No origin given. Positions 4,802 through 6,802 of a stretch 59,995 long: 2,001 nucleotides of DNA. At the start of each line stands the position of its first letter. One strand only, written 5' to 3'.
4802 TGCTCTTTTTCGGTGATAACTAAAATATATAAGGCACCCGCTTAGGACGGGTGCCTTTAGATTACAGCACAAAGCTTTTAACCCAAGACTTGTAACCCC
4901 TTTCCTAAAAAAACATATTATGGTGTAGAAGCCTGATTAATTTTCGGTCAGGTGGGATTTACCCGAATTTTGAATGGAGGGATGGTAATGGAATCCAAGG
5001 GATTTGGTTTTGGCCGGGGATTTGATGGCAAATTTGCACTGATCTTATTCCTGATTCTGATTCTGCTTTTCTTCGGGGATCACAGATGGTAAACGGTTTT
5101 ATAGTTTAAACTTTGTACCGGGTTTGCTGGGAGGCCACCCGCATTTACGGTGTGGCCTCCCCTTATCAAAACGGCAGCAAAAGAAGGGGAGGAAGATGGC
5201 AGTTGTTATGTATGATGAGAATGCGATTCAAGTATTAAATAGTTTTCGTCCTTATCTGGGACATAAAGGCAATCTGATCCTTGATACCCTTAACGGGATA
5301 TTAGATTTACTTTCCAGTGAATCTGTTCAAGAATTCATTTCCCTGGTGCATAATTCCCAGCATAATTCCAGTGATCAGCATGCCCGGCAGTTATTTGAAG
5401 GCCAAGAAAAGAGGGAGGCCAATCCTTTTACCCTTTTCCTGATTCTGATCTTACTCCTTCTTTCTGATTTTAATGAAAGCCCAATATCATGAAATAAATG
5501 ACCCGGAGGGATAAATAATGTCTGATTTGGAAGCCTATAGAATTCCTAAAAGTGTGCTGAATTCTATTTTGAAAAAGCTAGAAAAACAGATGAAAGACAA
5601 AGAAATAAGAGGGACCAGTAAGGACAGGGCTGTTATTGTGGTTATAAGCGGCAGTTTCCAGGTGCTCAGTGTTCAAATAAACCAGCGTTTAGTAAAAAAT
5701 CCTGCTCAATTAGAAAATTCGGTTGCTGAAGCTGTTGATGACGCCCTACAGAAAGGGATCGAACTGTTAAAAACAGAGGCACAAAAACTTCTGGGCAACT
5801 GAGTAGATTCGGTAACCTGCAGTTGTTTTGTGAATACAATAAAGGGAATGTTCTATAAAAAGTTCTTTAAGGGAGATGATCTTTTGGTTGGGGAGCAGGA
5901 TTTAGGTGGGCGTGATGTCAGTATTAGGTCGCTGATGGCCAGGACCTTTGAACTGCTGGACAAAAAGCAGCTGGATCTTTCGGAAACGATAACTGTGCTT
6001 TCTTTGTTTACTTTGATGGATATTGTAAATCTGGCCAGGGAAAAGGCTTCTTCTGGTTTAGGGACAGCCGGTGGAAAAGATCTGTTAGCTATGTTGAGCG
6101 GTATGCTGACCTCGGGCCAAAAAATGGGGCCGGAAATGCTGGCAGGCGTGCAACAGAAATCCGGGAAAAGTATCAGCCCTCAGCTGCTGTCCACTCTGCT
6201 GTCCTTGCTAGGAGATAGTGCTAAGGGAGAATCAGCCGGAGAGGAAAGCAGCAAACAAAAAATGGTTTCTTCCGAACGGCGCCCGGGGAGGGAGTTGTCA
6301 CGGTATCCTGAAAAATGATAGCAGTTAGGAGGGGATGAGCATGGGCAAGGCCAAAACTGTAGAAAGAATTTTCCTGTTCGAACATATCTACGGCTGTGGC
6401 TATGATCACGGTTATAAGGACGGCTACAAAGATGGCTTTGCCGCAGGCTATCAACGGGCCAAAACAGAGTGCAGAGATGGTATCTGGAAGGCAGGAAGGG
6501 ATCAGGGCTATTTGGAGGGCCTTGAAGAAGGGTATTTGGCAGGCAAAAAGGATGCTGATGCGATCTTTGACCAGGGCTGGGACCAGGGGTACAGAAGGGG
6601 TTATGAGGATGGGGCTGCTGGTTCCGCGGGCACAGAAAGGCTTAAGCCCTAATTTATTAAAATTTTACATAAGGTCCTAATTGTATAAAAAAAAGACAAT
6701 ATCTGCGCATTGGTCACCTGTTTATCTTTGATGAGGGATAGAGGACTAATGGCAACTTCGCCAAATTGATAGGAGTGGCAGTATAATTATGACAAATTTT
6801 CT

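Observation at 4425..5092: Tandem array of three unannotated tiny membrane peptides, each with its own promoter-like cassette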

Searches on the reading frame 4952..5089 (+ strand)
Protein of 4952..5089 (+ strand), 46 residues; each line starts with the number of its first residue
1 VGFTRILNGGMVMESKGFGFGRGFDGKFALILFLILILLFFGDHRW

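Call 24: find_homologous_proteins(query=A3, max_evalue=10)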
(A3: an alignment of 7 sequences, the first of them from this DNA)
Query A3 (7 sequences) (46 aa, profile of the alignment): 271 proteins with E <= 10 among 8000 candidates; the best 120 are listed.
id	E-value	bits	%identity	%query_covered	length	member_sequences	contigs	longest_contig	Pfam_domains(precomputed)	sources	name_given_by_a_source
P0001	3.5e-13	67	-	-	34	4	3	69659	-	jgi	jgi:hypothetical protein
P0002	3.7e-12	64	-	-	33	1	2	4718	-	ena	-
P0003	3.6e-11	61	-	-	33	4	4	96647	-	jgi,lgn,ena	-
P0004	4.6e-11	60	-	-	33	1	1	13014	-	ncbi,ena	-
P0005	5.0e-11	60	-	-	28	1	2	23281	-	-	-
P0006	2.7e-10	58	-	-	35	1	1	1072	-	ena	-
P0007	1.7e-9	55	-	-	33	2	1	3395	-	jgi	jgi:hypothetical protein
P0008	3.8e-9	54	-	-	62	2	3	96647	-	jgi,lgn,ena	-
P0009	5.0e-9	54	-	-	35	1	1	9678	-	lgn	-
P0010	6.9e-9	53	74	67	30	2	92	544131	-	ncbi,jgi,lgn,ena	jgi:hypothetical protein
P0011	2.3e-8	52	-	-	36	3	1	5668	-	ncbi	-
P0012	5.7e-8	51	-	-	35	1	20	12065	-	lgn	-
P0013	8.5e-8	50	70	63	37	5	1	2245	-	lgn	-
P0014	1.0e-7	50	-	-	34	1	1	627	-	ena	-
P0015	1.9e-7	49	-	-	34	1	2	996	-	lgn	-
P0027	7.3e-6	44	-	-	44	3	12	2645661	-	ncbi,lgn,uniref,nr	ncbi:hypothetical protein [Neomoorella thermoacetica]|uniref:Uncharacterized protein n=1 Tax=Neomoor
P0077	7.8e-4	37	-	-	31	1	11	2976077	-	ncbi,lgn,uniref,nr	ncbi:hypothetical protein MOTHE_c17350 [Moorella thermoacetica]|uniref:Uncharacterized protein n=1 T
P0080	1.0e-3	37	-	-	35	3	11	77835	-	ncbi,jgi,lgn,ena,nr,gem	ncbi:MAG: hypothetical protein PWP72_1435 [Thermoanaerobacter sp.]|jgi:hypothetical protein|nr:hypot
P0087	1.3e-3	37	-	-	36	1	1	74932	-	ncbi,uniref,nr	ncbi:hypothetical protein J2Z49_001957 [Desulfofundulus luciae]|uniref:Sporulation protein YjcZ n=1 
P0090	1.5e-3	36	-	-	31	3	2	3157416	-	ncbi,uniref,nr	ncbi:hypothetical protein Tfer_2201 [Thermincola ferriacetica]|uniref:Uncharacterized protein n=2 Ta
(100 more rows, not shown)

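Call 50: find_encoding_contigs(protein=P0027, flank=4000, max_places=1)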
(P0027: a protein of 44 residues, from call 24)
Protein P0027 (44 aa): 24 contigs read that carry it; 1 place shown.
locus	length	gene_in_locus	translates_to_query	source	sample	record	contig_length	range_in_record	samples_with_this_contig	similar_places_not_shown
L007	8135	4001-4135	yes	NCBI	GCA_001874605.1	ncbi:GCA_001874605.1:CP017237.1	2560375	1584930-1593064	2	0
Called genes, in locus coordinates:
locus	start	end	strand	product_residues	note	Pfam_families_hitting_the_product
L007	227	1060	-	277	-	PF14689:SPOB_a, PF02518:HATPase_c, PF14501:HATPase_c_5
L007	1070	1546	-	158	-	-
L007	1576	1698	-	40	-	-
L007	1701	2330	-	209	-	PF04647:AgrB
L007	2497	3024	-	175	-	-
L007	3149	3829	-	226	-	PF04542:Sigma70_r2, PF04545:Sigma70_r4, PF01381:HTH_3 (faint)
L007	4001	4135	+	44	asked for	-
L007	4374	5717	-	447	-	PF05762:VWA_CoxE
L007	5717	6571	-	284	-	PF13191:AAA_16 (weak), PF00004:AAA, PF07726:AAA_3 (faint), PF07728:AAA_5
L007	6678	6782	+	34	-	-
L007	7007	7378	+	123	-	PF04126:Cyclophil_like, PF18050:Cyclophil_like2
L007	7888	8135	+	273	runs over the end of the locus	PF01734:Patatin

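Call 51: find_encoding_contigs(protein=P0077, flank=4000, max_places=1)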
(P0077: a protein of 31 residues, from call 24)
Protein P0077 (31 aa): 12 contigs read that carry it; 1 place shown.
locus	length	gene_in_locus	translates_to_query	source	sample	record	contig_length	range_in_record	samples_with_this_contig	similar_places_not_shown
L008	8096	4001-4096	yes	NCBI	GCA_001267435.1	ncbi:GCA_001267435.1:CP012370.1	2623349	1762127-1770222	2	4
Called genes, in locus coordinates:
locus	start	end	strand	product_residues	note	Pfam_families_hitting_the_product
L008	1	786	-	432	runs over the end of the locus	PF01964:ThiC_Rad_SAM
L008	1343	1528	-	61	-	-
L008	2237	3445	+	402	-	PF14104:DUF4277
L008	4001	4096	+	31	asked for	-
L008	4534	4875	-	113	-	PF02534:T4SS-DNA_transf (weak), PF12696:TraG-D_C (weak)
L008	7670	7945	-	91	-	PF09827:CRISPR_Cas2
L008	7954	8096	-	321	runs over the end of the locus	PF01867:Cas_Cas1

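Call 78: find_encoding_contigs(protein=P0090, flank=4000, max_places=1)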
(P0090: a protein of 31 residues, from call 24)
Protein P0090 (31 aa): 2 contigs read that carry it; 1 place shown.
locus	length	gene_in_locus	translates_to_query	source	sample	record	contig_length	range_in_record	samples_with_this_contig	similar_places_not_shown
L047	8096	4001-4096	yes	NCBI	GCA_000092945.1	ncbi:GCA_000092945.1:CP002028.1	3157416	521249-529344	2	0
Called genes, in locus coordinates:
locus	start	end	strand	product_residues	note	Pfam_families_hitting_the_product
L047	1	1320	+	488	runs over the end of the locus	PF00083:Sugar_tr, PF07690:MFS_1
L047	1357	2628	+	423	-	PF05977:MFS_3, PF07690:MFS_1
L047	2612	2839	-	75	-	-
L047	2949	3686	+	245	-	PF01209:Ubie_methyltran, PF13847:Methyltransf_31, PF08241:Methyltransf_11, PF13649:Methyltransf_25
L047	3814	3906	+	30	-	-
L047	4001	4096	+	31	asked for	-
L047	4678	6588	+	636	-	PF02550:AcetylCoA_hydro, PF13336:AcetylCoA_hyd_C, PF13302:Acetyltransf_3, PF00583:Acetyltransf_1, PF13420:Acetyltransf_4, PF13508:Acetyltransf_7 (weak)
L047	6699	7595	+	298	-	PF00126:HTH_1, PF03466:LysR_substrate, PF12849:PBP_like_2 (weak), PF12727:PBP_like (weak)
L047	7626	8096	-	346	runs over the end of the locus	PF03601:Cons_hypoth698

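Call 79: find_encoding_contigs(protein=P0087, flank=4000, max_places=1)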
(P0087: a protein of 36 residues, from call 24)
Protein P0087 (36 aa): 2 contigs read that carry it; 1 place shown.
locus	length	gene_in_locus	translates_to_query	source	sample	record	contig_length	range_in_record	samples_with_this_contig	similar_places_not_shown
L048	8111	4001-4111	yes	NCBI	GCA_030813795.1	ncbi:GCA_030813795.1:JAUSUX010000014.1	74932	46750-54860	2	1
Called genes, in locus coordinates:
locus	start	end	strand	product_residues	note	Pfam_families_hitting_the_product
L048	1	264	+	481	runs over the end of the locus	PF04293:SpoVR, PF24755:SpoVR_C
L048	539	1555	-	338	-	PF20903:SPL, PF04055:Radical_SAM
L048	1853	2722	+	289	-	PF02735:Ku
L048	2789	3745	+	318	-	PF01068:DNA_ligase_A_M, PF04679:DNA_ligase_A_C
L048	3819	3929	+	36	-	-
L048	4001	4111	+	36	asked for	-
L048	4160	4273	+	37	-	-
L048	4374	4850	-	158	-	PF00011:HSP20 (weak)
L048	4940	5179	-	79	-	PF10676:gerPA (weak)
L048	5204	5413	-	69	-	PF10676:gerPA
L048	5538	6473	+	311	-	PF21686:LigD_Prim-Pol, PF01896:DNA_primase_S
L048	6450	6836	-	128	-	-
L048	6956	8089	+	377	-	PF02481:DNA_processg_A, PF18306:LDcluster4 (weak), PF17782:WHD_DprA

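Call 80: find_encoding_contigs(protein=P0080, flank=4000, max_places=1)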
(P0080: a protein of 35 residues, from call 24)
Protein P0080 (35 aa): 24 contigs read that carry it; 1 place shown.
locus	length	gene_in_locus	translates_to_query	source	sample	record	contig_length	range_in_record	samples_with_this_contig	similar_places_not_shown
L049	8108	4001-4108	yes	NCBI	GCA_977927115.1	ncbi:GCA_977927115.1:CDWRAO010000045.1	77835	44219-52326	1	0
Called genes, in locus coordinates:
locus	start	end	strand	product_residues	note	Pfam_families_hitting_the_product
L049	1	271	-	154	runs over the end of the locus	PF20038:HTH_59, PF12728:HTH_17 (faint)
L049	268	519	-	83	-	-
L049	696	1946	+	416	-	PF04293:SpoVR, PF24755:SpoVR_C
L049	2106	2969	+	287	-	PF02735:Ku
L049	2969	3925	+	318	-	PF01068:DNA_ligase_A_M, PF04679:DNA_ligase_A_C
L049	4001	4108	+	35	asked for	-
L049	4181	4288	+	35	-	-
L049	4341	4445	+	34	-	-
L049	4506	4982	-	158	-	PF00011:HSP20 (weak)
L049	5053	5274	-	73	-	PF10676:gerPA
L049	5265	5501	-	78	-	PF10676:gerPA (weak)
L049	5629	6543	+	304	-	PF21686:LigD_Prim-Pol, PF01896:DNA_primase_S (weak)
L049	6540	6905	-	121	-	-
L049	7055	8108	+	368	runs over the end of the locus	PF02481:DNA_processg_A, PF18306:LDcluster4 (weak), PF17782:WHD_DprA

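Call 81: find_encoding_contigs(protein=P0010, flank=4000, max_places=1)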
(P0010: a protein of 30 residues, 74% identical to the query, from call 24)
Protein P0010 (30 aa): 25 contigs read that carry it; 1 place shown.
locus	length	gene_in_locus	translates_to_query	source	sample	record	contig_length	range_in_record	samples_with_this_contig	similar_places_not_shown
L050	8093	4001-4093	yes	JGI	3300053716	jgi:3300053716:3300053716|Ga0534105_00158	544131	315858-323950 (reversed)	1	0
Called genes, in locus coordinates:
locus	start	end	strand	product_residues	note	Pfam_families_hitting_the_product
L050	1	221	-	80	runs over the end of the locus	-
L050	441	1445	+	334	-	PF25608:NAL1_N (weak), PF25819:Nal1_C (faint), PF13365:Trypsin_2 (faint)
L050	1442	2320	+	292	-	PF01734:Patatin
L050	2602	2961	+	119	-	-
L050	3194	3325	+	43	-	-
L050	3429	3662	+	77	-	-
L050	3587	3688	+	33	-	-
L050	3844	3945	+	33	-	-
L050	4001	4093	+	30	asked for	-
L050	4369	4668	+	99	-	-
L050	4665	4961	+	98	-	PF02575:YbaB_DNA_bd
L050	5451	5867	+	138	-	-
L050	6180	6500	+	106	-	-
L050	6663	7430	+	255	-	-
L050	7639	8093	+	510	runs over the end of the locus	PF12673:SipL, PF01476:LysM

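Call 90: search_protein_families(library=ncbifam, proteins=[L007:3149-3829:-], max_evalue=0.001)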
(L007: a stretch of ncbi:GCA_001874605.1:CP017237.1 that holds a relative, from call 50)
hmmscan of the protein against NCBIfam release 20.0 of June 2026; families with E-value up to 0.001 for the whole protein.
L007:3149-3829:- (226 aa): 64 families (the best 25 are shown)
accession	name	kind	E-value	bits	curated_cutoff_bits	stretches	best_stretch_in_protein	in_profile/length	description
NF004471.0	PRK05803.1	subfamily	2.2e-108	360.9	252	1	5-222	4-222/235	RNA polymerase sporulation sigma factor SigK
TIGR02846.1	spore_sigmaK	equivalog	3.7e-103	344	298.65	1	9-220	5-218/227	RNA polymerase sporulation sigma factor SigK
NF006158.0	PRK08301.1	equivalog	2.7e-74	249.7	339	1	23-218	30-227/241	RNA polymerase sporulation sigma factor SigE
TIGR02835.1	spore_sigmaE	equivalog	5.3e-72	242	348.6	1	23-218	23-220/234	RNA polymerase sporulation sigma factor SigE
TIGR02980.1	SigBFG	subfamily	7e-33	114.2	234.35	2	50-122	2-74/227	SigB/SigF/SigG family RNA polymerase sigma factor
TIGR02885.1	spore_sigF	equivalog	4.6e-31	108.4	321.45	2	46-122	6-82/231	RNA polymerase sporulation sigma factor SigF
NF006071.0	PRK08215.1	equivalog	1e-30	107.2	372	2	33-124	19-110/258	RNA polymerase sporulation sigma factor SigG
NF004052.0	PRK05572.1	subfamily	4.6e-30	105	311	2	31-121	12-102/252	SigF/SigG family RNA polymerase sporulation sigma factor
TIGR02997.1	Sig70-cyanoRpoD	subfamily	8.7e-29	100.7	384.5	2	40-116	63-139/298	RNA polymerase sigma factor, RpoD/SigA family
TIGR02394.1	rpoS_proteo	equivalog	5.7e-28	98.2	378.7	2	22-116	17-111/285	RNA polymerase sigma factor RpoS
TIGR02850.1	spore_sigG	equivalog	6.1e-28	97.9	457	2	33-123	16-106/254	RNA polymerase sporulation sigma factor SigG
TIGR02937.1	sigma70-ECF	superfamily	6.9e-28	97.3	42.9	1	52-218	2-155/165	sigma-70 family RNA polymerase sigma factor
NF004207.0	PRK05657.1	equivalog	1.9e-27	96.5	394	2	23-116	61-154/329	RNA polymerase sigma factor RpoS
NF005920.0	PRK07921.1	subfamily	2.3e-27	95.9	464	2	122-219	213-309/328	RNA polymerase sigma factor SigB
TIGR02393.1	RpoD_Cterm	equivalog_domain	1.9e-26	93.1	354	2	52-115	1-64/238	RNA polymerase sigma factor RpoD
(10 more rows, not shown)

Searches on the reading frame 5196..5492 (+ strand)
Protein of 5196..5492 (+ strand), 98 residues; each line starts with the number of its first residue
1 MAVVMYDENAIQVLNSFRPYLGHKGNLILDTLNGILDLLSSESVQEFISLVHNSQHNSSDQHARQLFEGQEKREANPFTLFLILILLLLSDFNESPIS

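Call 3: search_protein_families(library=pfam, proteins=[window:5196-5492:+], max_evalue=10)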
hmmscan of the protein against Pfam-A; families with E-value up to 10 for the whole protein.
window:5196-5492:+ (98 aa): 2 families
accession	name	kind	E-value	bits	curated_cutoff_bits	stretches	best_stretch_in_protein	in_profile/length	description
PF11027.13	DUF2615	-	0.023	15.2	23.4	1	43-88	17-62/104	Protein of unknown function (DUF2615)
PF12412.13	DUF3667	-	0.11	12.5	27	1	67-87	23-43/45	Protein of unknown function (DUF3667)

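Call 4: search_protein_families(library=ncbifam, proteins=[window:5196-5492:+], max_evalue=10)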
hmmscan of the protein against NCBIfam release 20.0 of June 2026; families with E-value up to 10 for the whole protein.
window:5196-5492:+ (98 aa): 0 families

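Call 61: find_homologous_proteins(query=window:5196-5492:+, max_evalue=0.01)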
Query window:5196-5492:+ (98 aa): 25 proteins with E <= 0.01 among 28 candidates.
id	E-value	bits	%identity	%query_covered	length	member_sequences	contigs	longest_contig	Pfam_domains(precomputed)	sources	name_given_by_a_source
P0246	1.7e-52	193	94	100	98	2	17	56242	-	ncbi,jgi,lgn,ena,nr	ncbi:MAG: hypothetical protein WBJ83_04675 [Thermacetogeniaceae bacterium]|jgi:hypothetical protein|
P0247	1.3e-50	187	92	100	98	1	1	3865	-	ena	-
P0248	2.1e-50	186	92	100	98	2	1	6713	-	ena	-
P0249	1.2e-45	171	90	100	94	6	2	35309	-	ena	-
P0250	4.7e-45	169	89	100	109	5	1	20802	-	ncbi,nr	ncbi:MAG TPA: hypothetical protein DCG84_04780 [Peptococcaceae bacterium]|nr:hypothetical protein [P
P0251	3.1e-43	164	86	100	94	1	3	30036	-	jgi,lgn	-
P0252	9.5e-30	120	67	98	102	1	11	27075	-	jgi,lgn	jgi:hypothetical protein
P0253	4.0e-29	118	78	83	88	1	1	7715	-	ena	-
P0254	1.5e-25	107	60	98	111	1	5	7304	-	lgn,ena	-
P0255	2.4e-24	103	59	98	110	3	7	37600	-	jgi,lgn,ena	-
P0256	5.4e-23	99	56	98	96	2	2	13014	-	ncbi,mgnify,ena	mgnify:CR=1 FL=1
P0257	1.9e-22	97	53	81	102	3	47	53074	-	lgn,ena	-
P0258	4.1e-22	96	58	98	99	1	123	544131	-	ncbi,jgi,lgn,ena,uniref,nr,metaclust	ncbi:hypothetical protein [Syntrophaceticus schinkii]|jgi:hypothetical protein|uniref:Uncharacterize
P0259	4.6e-21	93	53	98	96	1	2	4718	-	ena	-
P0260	3.1e-20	90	56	98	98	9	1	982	-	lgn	-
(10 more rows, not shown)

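Call 82: predict_structure(alignment_id=A6)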
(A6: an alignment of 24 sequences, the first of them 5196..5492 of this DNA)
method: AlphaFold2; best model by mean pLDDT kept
length: 98 residues; sequences in the alignment: 24
mean_pLDDT: 62.6   pTM: 0.37
mean pLDDT of the five models: 62.6, 59.2, 57.6, 56.7, 54.5
residues with pLDDT >= 90: 0; 70-90: 39; 50-70: 36; < 50: 23
segments of 3 or more residues with pLDDT < 50: 1-5, 57-72
pLDDT, mean of each block of 10 residues (from residue 1): 53 73 75 72 63 52 45 61 76 56
secondary structure, 60 per line:
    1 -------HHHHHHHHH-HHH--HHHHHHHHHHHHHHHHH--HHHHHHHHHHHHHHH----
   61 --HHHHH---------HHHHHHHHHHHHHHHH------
elements in order: H8-16 H23-39 H42-56 H63-67 H77-92

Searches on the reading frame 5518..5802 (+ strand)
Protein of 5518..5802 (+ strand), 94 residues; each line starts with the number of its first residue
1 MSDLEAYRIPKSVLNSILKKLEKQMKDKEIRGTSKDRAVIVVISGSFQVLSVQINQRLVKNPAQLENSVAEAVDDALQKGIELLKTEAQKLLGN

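Call 3: search_protein_families(library=pfam, proteins=[window:5518-5802:+], max_evalue=10)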
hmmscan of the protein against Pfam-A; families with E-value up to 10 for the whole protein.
window:5518-5802:+ (94 aa): 4 families
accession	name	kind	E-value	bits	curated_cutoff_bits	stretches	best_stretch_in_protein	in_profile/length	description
PF02575.21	YbaB_DNA_bd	-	9.2e-14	51.8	25.5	1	18-93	11-88/91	YbaB/EbfC DNA-binding family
PF04227.17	Indigoidine_A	-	0.021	14.6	25.2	1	5-71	224-290/291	Indigoidine synthase A like protein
PF13319.11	DUF4090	-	0.089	13.5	22.7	0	70-84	2-16/84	Protein of unknown function (DUF4090)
PF20871.2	KCTD1-15_CTD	-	0.13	12.7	27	1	11-74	21-86/97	BTB/POZ domain-containing protein KCTD1/15, C-terminal domain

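Call 4: search_protein_families(library=ncbifam, proteins=[window:5518-5802:+], max_evalue=10)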
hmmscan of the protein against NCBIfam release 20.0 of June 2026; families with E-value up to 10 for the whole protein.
window:5518-5802:+ (94 aa): 1 family
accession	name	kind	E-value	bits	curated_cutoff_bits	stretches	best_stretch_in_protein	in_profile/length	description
TIGR00103.1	DNA_YbaB_EbfC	equivalog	3.8e-10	39.8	49.45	1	18-93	22-99/104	YbaB/EbfC family nucleoid-associated protein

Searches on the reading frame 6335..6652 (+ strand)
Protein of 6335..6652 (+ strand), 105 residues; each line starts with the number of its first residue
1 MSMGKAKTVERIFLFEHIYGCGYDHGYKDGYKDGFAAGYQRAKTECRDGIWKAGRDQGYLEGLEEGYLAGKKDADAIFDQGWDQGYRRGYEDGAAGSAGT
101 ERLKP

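Call 90: search_protein_families(library=ncbifam, proteins=[window:6335-6652:+], max_evalue=0.001)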
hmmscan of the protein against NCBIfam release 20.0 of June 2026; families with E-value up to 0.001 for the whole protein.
window:6335-6652:+ (105 aa): 3 families
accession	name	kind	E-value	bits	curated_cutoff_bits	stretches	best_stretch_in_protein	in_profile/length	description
NF004270.2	PRK05687.2-1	equivalog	2.1e-06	27.5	180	0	21-49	61-89/223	flagellar assembly protein FliH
NF009925.1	PRK13386.1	equivalog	1.2e-05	24.8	192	1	24-75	40-87/228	flagellar assembly protein FliH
NF004267.1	PRK05687.1-3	equivalog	2.6e-05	23.5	293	1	16-75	69-124/266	flagellar assembly protein FliH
